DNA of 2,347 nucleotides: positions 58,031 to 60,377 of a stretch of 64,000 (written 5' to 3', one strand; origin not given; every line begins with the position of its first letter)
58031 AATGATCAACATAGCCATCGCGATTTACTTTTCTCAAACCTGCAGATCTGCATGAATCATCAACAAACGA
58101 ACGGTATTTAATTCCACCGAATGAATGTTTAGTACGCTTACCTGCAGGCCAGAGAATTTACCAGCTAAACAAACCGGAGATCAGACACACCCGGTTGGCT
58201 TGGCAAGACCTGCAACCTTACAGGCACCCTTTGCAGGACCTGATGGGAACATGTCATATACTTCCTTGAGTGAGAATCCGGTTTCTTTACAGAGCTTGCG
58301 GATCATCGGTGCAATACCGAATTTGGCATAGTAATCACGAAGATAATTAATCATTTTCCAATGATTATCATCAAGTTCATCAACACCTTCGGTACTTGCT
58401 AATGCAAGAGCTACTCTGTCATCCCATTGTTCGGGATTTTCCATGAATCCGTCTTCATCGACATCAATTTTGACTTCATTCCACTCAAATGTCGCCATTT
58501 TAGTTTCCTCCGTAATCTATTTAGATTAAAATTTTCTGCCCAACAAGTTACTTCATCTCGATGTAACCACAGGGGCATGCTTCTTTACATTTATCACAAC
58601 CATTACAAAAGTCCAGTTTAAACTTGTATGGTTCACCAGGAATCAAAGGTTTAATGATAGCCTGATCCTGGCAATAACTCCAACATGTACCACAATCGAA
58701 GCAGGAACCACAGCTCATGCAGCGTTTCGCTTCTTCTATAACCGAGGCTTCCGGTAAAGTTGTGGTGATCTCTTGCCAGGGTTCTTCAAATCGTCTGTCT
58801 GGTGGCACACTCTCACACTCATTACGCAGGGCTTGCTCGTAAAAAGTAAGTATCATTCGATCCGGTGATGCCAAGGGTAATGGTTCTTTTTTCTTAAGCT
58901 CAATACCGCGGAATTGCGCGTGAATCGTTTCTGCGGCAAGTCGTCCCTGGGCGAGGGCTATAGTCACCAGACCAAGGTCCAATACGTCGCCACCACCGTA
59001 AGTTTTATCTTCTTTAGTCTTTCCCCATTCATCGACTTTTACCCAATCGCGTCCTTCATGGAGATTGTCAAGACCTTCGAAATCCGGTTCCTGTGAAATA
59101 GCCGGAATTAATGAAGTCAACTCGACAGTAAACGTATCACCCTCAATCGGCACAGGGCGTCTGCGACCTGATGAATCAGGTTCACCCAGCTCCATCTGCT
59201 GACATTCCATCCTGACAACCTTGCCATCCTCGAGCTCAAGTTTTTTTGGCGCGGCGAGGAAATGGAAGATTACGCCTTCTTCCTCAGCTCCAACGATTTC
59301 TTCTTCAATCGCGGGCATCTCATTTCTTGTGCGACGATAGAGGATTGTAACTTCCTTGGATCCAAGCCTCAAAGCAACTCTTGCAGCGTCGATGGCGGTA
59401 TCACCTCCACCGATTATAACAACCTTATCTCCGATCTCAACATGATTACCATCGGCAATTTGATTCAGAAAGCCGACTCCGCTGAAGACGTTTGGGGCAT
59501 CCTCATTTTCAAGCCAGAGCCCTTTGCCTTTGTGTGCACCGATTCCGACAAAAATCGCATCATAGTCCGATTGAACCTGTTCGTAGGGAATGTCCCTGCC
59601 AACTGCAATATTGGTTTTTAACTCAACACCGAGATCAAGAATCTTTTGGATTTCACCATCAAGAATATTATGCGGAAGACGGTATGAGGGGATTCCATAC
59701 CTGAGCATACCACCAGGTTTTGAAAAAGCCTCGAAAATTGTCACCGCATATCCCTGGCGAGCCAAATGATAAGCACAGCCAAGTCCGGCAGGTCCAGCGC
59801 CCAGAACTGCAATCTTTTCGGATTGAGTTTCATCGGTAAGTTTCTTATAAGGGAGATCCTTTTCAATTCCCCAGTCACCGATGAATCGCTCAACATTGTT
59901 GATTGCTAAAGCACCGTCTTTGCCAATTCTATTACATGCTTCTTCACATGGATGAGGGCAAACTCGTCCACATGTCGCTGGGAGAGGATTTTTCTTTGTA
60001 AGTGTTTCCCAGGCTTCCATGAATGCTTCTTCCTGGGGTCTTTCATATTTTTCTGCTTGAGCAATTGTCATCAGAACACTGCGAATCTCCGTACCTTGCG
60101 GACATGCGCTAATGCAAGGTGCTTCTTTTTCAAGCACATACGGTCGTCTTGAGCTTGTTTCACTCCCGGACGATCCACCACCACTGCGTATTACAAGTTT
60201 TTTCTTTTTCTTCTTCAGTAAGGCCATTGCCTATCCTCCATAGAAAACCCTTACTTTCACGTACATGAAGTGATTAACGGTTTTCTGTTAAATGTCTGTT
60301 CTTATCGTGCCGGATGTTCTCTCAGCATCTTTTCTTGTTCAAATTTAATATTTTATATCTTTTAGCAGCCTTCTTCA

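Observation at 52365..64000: Complete Dsr locus that combines reductive-type markers (dsrD, dsrT) with dsrL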

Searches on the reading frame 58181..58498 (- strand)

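Call 7: search_protein_families(library=ncbifam, proteins=[window:58181-58498:-], max_evalue=0.001)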
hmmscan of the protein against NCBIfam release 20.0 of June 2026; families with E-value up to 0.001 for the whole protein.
window:58181-58498:- (105 aa): 2 families
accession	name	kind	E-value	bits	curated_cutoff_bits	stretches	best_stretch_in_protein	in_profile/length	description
TIGR03342.1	dsrC_tusE_dsvC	subfamily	6.4e-33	113.3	53.5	1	5-105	2-108/108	TusE/DsrC/DsvC family sulfur relay protein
NF008562.0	PRK11508.1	equivalog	1.4e-20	73.5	191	1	1-105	1-109/109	sulfurtransferase TusE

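Call 8: search_protein_families(library=pfam, proteins=[window:58181-58498:-], max_evalue=0.001)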
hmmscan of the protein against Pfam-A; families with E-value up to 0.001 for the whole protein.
window:58181-58498:- (105 aa): 1 family
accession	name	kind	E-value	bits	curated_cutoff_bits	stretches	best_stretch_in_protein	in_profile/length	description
PF04358.19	DsrC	-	8.6e-37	126.3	24.9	1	6-105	2-107/107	DsrC like protein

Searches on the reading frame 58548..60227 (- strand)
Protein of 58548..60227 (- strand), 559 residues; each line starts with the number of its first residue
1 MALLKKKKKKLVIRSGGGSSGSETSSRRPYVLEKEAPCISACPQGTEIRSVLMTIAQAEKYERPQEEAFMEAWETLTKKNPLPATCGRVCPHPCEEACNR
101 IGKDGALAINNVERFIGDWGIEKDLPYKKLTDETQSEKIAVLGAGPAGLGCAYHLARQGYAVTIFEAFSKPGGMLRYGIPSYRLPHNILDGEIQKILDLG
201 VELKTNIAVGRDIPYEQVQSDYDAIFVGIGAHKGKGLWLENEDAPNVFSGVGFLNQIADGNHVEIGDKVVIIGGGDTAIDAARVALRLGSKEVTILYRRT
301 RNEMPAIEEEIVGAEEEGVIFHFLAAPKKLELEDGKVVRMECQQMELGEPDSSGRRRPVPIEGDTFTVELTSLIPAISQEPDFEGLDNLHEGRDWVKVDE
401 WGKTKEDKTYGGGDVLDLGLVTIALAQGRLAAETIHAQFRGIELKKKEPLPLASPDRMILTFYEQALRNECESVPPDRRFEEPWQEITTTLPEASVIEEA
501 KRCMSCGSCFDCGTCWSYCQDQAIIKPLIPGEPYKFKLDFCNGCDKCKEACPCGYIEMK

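Call 7: search_protein_families(library=ncbifam, proteins=[window:58548-60227:-], max_evalue=0.001)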
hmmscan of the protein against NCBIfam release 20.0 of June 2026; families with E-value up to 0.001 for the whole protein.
window:58548-60227:- (559 aa): 57 families (the best 25 are shown)
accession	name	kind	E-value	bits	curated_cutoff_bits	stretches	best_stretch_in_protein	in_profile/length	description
NF009410.0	PRK12771.1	subfamily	1.5e-172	575.2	516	1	22-558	34-562/566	NAD(P)-binding protein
NF009454.0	PRK12814.1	equivalog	1.7e-115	386.9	916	1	35-515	101-580/657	putative NADPH-dependent glutamate synthase small subunit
NF009414.0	PRK12778.1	equivalog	4e-105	352.7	1103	1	34-439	335-749/752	bifunctional dihydroorotate dehydrogenase B NAD binding subunit/NADPH-dependent glutamate synthase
TIGR01316.1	gltA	equivalog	2.9e-94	316.4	471.75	1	32-437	32-447/449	NADPH-dependent glutamate synthase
TIGR03315.1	Se_ygfK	equivalog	5.3e-87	292.3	835.3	1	36-552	445-934/1012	putative selenate reductase subunit YgfK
NF010590.0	PRK13984.1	equivalog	1.3e-82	277.9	946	1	38-439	198-606/611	putative oxidoreductase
TIGR01318.1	gltD_gamma_fam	subfamily_domain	1.4e-80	271.2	482.95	1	65-437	68-463/467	glutamate synthase, small subunit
NF009408.0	PRK12769.1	equivalog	5.5e-75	252.8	1003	1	67-438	256-650/659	formate-dependent uric acid utilization protein AegA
NF009413.0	PRK12775.1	equivalog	1.1e-70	238.7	1895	1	36-449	339-761/1006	putative trifunctional 2-polyprenylphenol hydroxylase/glutamate synthase subunit beta/ferritin domain-containing protein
NF009451.0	PRK12809.1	equivalog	4.2e-68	230.2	1154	1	64-439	236-634/639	formate-dependent uric acid utilization protein YgfT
NF009415.0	PRK12779.1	equivalog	1.1e-58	199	1519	1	66-435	229-622/944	putative bifunctional glutamate synthase subunit beta/2-polyprenylphenol hydroxylase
NF009409.0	PRK12770.1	subfamily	8.9e-55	186.2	343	1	132-439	14-350/360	putative glutamate synthase subunit beta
TIGR01317.1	GOGAT_sm_gam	subfamily_domain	5.6e-50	170.6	447.7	1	67-296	74-313/485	glutamate synthase small subunit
NF045663.1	diclust_near_Sec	equivalog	2.9e-39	134.8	530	1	33-233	15-201/759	pyridine nucleotide-disulfide oxidoreductase/dicluster-binding protein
NF045599.1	bili_reduct_long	exception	2e-13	49.5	750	1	129-295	374-532/641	bilirubin reductase, long form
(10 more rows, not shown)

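Call 8: search_protein_families(library=pfam, proteins=[window:58548-60227:-], max_evalue=0.001)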
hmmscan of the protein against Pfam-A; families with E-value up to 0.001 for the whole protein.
window:58548-60227:- (559 aa): 13 families
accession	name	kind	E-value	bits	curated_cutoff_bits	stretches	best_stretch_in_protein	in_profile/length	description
PF07992.20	Pyr_redox_2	-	1.2e-22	81.1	26.1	1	138-428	2-291/291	Pyridine nucleotide-disulphide oxidoreductase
PF14691.11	Fer4_20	-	1.4e-15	57.5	25.8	1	34-123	28-111/113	Dihydroprymidine dehydrogenase domain II, 4Fe-4S cluster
PF00070.33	Pyr_redox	-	3.7e-11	43.8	22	1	268-340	1-77/82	Pyridine nucleotide-disulphide oxidoreductase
PF13738.12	Pyr_redox_3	-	8.9e-09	35.4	30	1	266-302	164-199/305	Pyridine nucleotide-disulphide oxidoreductase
PF01266.30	DAO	-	1e-08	35.5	27.9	1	138-173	1-44/353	FAD dependent oxidoreductase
PF13450.12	NAD_binding_8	-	2.1e-08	34.8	21.9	1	141-176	1-36/68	NAD(P)-binding Rossmann-like domain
PF12831.13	FAD_oxidored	-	1.4e-06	28.4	27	1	139-177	2-40/416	FAD dependent oxidoreductase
PF01946.23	Thi4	-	2.7e-06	27.2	26.2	1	134-177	15-59/235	Thi4 family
PF03486.20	HI0933_like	-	9e-06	25.7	50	1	138-173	2-37/244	HI0933-like protein Rossmann domain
PF01262.27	AlaDh_PNT_C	-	8.9e-05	22.5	23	0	268-300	30-61/214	Alanine dehydrogenase/PNT, C-terminal domain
PF14697.11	Fer4_21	-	0.00028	21.4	35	1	508-558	7-59/59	4Fe-4S dicluster domain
PF01134.28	GIDA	-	0.00037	20.1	22.1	0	138-165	1-28/391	Glucose inhibited division protein A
PF01488.26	Shikimate_DH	-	0.00075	20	24.3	0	129-165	5-42/138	Shikimate / quinate 5-dehydrogenase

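Call 20: find_homologous_proteins(query=window:58548-60227:-, max_evalue=1e-30)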
Query window:58548-60227:- (559 aa): 7996 proteins with E <= 1e-30 among 8000 candidates; the best 120 are listed.
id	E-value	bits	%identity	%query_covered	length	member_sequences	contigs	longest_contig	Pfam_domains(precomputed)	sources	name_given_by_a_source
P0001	0.0e+0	1177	89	96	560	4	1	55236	PF01946.24,PF01266.31,PF13450.13,PF14691.12,PF07992.21,PF00070.34,PF13738.13,PF03486.21,PF12831.14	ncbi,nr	ncbi:MAG: FAD-dependent oxidoreductase [Calditrichaeota bacterium]|nr:FAD-dependent oxidoreductase [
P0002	0.0e+0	1166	89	100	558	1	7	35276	PF01946.24,PF01266.31,PF13450.13,PF14691.12,PF07992.21,PF00070.34,PF13738.13,PF03486.21,PF01262.28,PF12831.14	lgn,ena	-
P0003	0.0e+0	1103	89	93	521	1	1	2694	PF01946.24,PF01266.31,PF13450.13,PF14691.12,PF07992.21,PF00070.34,PF13738.13,PF03486.21,PF12831.14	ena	-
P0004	1.2e-288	977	75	100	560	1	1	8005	PF13450.13,PF07992.21,PF00070.34,PF03486.21,PF01134.29,PF12831.14,PF01946.24,PF01266.31,PF01593.31,PF14691.12,PF00890.31,PF13738.13,PF01262.28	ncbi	-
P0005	3.0e-287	972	73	100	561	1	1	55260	PF01946.24,PF01266.31,PF13450.13,PF14691.12,PF07992.21,PF00070.34,PF13738.13,PF03486.21,PF01262.28,PF01134.29,PF12831.14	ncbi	-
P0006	5.4e-287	971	74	100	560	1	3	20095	PF01946.24,PF01266.31,PF13450.13,PF14691.12,PF07992.21,PF00070.34,PF13738.13,PF03486.21,PF01262.28,PF01134.29,PF12831.14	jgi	-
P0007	1.2e-284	963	74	97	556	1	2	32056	PF13450.13,PF07992.21,PF00070.34,PF03486.21,PF01134.29,PF12831.14,PF01946.24,PF01266.31,PF01593.31,PF14691.12,PF00890.31,PF13738.13,PF01262.28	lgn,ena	-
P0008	1.3e-281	953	73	99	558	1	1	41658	PF13450.13,PF07992.21,PF00070.34,PF03486.21,PF01134.29,PF12831.14,PF01946.24,PF01266.31,PF01593.31,PF14691.12,PF00890.31,PF13738.13,PF01262.28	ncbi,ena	-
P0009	6.4e-278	941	72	100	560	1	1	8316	PF13450.13,PF07992.21,PF00070.34,PF03486.21,PF01134.29,PF12831.14,PF01946.24,PF01266.31,PF01593.31,PF14691.12,PF00890.31,PF13738.13,PF01262.28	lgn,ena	-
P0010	9.3e-277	937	72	100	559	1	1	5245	PF01946.24,PF01266.31,PF13450.13,PF14691.12,PF07992.21,PF00070.34,PF13738.13,PF03486.21,PF01262.28,PF01134.29,PF12831.14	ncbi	-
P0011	2.7e-276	936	72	97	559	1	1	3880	PF14697.12,PF13450.13,PF07992.21,PF00070.34,PF03486.21,PF01134.29,PF12831.14,PF01946.24,PF01266.31,PF14691.12,PF13738.13,PF01262.28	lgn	-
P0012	7.3e-270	915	70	100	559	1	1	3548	PF13450.13,PF07992.21,PF00070.34,PF03486.21,PF01134.29,PF12831.14,PF01946.24,PF01266.31,PF01593.31,PF14691.12,PF00890.31,PF13738.13,PF01262.28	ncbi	ncbi:MAG: NAD(P)-binding protein [Calditrichota bacterium]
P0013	1.4e-268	910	71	100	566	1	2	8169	PF13241.13,PF13450.13,PF07992.21,PF00070.34,PF03486.21,PF01134.29,PF01494.26,PF12831.14,PF01946.24,PF01266.31,PF01593.31,PF14691.12,PF00890.31,PF00291.32,PF13738.13,PF01262.28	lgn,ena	-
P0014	1.4e-267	907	70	97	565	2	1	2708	PF13241.13,PF13450.13,PF07992.21,PF00070.34,PF03486.21,PF01134.29,PF01494.26,PF12831.14,PF01946.24,PF01266.31,PF01593.31,PF14691.12,PF00890.31,PF13738.13,PF01262.28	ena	-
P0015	1.6e-267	907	68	98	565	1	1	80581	PF13450.13,PF07992.21,PF00070.34,PF03486.21,PF01134.29,PF01494.26,PF12831.14,PF01946.24,PF01266.31,PF14691.12,PF00890.31,PF13738.13,PF01262.28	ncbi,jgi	-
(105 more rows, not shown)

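Call 26: search_solved_structures(query=window:58548-60227:-, max_evalue=1e-20)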
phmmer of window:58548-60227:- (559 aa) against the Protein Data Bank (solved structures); distinct sequences matched with E-value up to 1e-20: 12.
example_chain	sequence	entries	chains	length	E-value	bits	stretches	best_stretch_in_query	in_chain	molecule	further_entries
9bov_A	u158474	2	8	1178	8.2e-110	371.2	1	36-518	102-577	Molybdopterin oxidoreductase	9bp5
9n5u_A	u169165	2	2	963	1.2e-98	334.4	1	36-459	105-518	NfnA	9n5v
8oh5_C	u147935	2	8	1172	3e-93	316.5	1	36-522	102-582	Formate dehydrogenase-O, major subunit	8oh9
5jca_L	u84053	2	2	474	1.2e-85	291.4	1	35-437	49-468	NADH-dependent Ferredoxin:NADP Oxidoreductase (NfnI) subunit alpha | NADH-dependent Ferredoxin:NADP Oxidoreductase subunit alpha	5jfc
4ylf_B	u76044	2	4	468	6.3e-81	275.9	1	37-441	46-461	Dihydropyrimidine dehydrogenase subunit A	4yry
5vj7_A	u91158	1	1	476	5.6e-72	246.3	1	35-437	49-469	Oxidoreductase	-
2vdc_G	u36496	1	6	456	1.3e-55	192.3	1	66-440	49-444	GLUTAMATE SYNTHASE [NADPH] SMALL CHAIN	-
6s6s_G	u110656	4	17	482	1.7e-55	191.9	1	66-440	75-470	Glutamate synthase [NADPH] small chain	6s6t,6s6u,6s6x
7mfm_I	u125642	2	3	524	3.5e-41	144.6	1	69-295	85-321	Glutamate synthase (NADPH) small chain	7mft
1gt8_A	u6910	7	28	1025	3.1e-39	138.2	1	35-452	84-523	DIHYDROPYRIMIDINE DEHYDROGENASE | Dihydropyrimidine dehydrogenase [NADP(+)]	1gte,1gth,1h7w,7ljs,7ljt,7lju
1h7x_A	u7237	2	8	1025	3.2e-39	138.2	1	35-452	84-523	DIHYDROPYRIMIDINE DEHYDROGENASE | Dihydropyrimidine dehydrogenase [NADP(+)]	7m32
7m31_A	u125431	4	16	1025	3.2e-39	138.2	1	35-452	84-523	Dihydropyrimidine dehydrogenase [NADP(+)]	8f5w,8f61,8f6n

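Call 28: find_related_loci(query=A1, collection=genome_contigs, flank=10000)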
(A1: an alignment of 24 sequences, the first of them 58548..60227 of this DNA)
Query A1 (559 aa) in genome_contigs; peptide patterns used: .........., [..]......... (x = any residue, [..] = any of these).
600 stretches matched a pattern (row limit reached: there are more); 600 encode a relative of the query (tblastn E <= 1e-3); the best 80 are kept; 80 distinct loci.
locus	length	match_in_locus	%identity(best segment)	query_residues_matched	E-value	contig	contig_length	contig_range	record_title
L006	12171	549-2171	69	18-559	0e+0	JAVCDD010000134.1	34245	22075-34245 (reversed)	MAG: Candidatus Hatepunaea meridiana isolate MAG_3300035698_979 Ga0374944_591215, whole genome shotgun sequence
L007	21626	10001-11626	62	17-559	0e+0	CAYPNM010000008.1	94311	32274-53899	MAG TPA_asm: uncultured Ignavibacteriaceae bacterium isolate binchicken_co150_475 genome assembly, contig: NODE_349_leng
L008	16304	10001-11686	61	1-559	0e+0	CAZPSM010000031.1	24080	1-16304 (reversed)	MAG TPA_asm: uncultured Hyphomicrobiales bacterium isolate binchicken_co135_216 genome assembly, contig: NODE_3668_lengt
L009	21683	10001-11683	61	1-559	0e+0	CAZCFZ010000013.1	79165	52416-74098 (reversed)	MAG TPA_asm: uncultured Ignavibacteriaceae bacterium isolate binchicken_co163_392 genome assembly, contig: NODE_293_leng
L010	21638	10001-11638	61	11-558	0e+0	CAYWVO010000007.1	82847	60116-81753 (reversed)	MAG TPA_asm: uncultured Ignavibacteria bacterium isolate SRP141376_co1_44 genome assembly, contig: NODE_751_length_82847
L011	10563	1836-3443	59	24-559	0e+0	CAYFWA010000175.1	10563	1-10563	MAG TPA_asm: uncultured Myxococcales bacterium isolate ERP107533_co1_80 genome assembly, contig: NODE_6498_length_10563_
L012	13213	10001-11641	59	15-559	0e+0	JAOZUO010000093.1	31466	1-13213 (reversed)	MAG: Deltaproteobacteria bacterium isolate GMC8.metabat2.102 GMC8_685_length_31466_cov_20.467925, whole genome shotgun s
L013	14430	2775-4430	56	1-558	0e+0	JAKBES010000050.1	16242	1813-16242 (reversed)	MAG: Acidobacteria bacterium isolate BP8.bin17 NODE_5054_length_16242_cov_2.003909, whole genome shotgun sequence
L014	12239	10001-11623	56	17-558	0e+0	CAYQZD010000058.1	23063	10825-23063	MAG TPA_asm: uncultured bacterium isolate SRP167671_co1_177 genome assembly, contig: NODE_2556_length_23063_cov_7.875304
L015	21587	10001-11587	56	28-558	0e+0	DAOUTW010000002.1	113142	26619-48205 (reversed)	MAG TPA_asm: Candidatus Zixiibacteriota bacterium isolate CSMAG_807 CSMAG_807_k141_421844_length_113142_cov_12.0010, who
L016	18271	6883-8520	54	14-558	0e+0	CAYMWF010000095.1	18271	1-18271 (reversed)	MAG TPA_asm: uncultured Gemmatimonadota bacterium isolate binchicken_co97_173 genome assembly, contig: NODE_12481_length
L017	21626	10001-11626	54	17-558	0e+0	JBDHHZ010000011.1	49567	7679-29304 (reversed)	MAG: Gemmatimonadota bacterium isolate M8-62_Bin_385 M8-62_Bin_385_scaffold_5917, whole genome shotgun sequence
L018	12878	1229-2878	56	1-558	0e+0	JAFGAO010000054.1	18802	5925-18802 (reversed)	MAG: Acidobacteria bacterium isolate Zod_maxbin.0255 k87_1112326, whole genome shotgun sequence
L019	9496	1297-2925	55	16-558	0e+0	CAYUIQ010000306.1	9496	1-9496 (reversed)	MAG TPA_asm: uncultured Planctomycetaceae bacterium isolate SRP167671_co1_171 genome assembly, contig: NODE_8561_length_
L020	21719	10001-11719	50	1-558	7e-177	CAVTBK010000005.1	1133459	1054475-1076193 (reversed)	MAG: uncultured Acidobacteriota bacterium isolate MFD02416.bin.1.351 genome assembly, contig: contig_12398, whole genome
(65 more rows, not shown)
